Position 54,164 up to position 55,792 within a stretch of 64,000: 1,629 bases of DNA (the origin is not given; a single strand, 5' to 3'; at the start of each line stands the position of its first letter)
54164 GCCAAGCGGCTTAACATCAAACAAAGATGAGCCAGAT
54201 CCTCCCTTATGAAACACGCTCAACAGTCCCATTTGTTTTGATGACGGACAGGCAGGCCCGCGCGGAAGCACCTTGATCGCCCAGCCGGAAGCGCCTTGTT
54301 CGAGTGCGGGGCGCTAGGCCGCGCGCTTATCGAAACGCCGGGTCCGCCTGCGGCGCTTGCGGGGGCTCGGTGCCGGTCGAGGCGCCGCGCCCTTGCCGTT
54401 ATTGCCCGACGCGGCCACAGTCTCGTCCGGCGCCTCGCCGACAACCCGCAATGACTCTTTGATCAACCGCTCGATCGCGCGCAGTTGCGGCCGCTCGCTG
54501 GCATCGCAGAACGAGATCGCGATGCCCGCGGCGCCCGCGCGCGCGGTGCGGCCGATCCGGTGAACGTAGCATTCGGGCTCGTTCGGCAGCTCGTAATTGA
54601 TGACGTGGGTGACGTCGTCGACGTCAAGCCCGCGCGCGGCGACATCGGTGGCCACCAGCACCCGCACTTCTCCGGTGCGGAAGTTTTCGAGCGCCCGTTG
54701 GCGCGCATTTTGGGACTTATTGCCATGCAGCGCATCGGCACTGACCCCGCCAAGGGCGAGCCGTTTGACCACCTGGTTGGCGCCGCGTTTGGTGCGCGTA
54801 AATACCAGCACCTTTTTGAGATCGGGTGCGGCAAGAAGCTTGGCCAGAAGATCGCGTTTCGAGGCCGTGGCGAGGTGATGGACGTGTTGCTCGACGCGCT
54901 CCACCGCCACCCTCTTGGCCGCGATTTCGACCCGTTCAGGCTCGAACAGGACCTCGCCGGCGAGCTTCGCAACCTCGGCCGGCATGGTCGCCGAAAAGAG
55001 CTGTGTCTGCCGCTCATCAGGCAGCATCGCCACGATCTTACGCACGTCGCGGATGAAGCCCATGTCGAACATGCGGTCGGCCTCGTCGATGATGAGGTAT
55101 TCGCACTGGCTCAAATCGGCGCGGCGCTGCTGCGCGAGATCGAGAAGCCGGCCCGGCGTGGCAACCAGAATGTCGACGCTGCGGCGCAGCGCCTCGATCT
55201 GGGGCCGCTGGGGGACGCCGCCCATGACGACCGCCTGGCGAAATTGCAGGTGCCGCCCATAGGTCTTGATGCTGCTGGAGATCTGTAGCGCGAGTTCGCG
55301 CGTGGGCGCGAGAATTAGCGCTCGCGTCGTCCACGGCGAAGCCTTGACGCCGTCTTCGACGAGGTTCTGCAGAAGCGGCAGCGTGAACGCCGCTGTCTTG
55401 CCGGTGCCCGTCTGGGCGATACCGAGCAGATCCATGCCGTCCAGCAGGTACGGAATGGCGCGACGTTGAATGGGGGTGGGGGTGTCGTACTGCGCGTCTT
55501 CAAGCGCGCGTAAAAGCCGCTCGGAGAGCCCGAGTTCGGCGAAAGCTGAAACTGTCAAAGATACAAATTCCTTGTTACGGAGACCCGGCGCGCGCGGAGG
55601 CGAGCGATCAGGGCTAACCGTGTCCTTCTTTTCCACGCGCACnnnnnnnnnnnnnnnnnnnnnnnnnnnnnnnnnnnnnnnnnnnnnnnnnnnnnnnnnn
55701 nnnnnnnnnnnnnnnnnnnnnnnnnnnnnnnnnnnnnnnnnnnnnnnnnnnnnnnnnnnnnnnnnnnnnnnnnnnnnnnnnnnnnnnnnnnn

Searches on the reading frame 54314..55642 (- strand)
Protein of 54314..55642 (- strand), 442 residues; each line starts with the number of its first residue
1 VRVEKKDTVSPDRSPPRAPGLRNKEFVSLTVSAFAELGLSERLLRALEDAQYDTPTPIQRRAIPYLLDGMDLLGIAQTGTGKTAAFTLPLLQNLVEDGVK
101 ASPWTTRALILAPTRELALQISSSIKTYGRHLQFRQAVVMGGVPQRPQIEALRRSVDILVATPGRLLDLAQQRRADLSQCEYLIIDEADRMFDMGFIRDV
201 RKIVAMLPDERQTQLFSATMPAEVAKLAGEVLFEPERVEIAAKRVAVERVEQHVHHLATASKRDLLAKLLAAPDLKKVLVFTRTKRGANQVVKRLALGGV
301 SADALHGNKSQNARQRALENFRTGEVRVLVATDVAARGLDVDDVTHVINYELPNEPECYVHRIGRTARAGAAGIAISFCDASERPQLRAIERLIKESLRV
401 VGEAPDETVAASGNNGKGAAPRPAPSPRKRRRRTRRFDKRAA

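Call 72: search_protein_families(library=pfam, proteins=[window:54314-55642:-], max_evalue=0.001)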
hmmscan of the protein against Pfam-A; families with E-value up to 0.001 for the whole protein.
window:54314-55642:- (442 aa): 4 families
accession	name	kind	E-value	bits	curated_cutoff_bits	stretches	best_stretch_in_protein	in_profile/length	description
PF00270.35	DEAD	-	1.7e-50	171.5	26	1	56-226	1-166/167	DEAD/DEAH box helicase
PF00271.37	Helicase_C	-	8.5e-32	110.1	23.5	1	262-370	2-110/110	Helicase conserved C-terminal domain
PF04851.21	ResIII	-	9.6e-07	29.3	22.5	1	75-220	29-162/164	Type III restriction enzyme, res subunit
PF13245.12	AAA_19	-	0.00025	21.7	25.1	0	71-193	13-103/134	AAA domain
